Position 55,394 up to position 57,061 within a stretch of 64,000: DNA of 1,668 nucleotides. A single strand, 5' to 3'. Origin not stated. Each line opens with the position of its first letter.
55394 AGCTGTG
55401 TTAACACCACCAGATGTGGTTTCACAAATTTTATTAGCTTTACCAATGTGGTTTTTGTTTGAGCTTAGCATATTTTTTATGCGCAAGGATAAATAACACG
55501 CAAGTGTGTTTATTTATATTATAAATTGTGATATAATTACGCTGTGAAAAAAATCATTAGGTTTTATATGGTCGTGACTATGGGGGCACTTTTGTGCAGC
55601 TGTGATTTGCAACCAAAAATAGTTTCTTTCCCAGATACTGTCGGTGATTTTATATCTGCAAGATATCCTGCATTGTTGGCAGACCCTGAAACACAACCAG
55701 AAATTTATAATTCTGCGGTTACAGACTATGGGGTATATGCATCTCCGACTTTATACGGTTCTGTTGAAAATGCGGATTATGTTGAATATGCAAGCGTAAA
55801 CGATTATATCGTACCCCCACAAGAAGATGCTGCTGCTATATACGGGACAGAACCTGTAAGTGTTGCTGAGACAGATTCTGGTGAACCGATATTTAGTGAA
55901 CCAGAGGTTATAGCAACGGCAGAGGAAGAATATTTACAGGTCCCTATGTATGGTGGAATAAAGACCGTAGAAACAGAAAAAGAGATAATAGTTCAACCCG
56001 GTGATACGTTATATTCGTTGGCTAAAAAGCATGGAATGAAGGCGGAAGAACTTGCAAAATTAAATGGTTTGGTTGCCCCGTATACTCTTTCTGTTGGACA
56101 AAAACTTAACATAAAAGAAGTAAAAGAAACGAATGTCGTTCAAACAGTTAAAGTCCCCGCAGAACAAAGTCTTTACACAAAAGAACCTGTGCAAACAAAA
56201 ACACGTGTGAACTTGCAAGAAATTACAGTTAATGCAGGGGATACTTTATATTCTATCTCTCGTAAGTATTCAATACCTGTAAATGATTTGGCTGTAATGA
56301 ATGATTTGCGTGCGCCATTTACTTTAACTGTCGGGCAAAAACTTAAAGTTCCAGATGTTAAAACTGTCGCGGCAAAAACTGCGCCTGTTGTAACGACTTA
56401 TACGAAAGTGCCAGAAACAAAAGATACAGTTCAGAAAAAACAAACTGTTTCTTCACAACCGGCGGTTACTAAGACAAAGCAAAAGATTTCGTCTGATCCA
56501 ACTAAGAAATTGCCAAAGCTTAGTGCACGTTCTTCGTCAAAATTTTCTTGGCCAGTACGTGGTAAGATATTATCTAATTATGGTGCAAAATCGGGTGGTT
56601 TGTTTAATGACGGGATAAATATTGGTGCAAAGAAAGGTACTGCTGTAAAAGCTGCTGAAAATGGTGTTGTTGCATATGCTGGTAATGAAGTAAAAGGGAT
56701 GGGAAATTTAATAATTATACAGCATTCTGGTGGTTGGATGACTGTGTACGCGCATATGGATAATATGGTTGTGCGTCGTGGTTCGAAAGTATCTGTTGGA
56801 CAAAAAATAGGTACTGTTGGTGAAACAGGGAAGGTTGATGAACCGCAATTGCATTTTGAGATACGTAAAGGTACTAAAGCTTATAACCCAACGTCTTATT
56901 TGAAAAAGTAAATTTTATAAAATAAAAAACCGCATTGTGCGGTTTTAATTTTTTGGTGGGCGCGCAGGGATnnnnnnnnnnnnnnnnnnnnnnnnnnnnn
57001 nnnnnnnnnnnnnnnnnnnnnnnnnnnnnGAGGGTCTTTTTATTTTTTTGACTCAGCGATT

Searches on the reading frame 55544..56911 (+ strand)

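Call 30: search_protein_families(library=pfam, proteins=[window:55544-56911:+], max_evalue=1e-8)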
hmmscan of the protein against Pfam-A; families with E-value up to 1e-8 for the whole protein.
window:55544-56911:+ (455 aa): 2 families
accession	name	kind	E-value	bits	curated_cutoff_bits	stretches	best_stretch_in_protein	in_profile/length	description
PF01551.29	Peptidase_M23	-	2e-30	105.3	28.7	1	354-449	2-96/96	Peptidase family M23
PF01476.26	LysM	-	7.9e-30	103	20.9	2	149-191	2-43/43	LysM domain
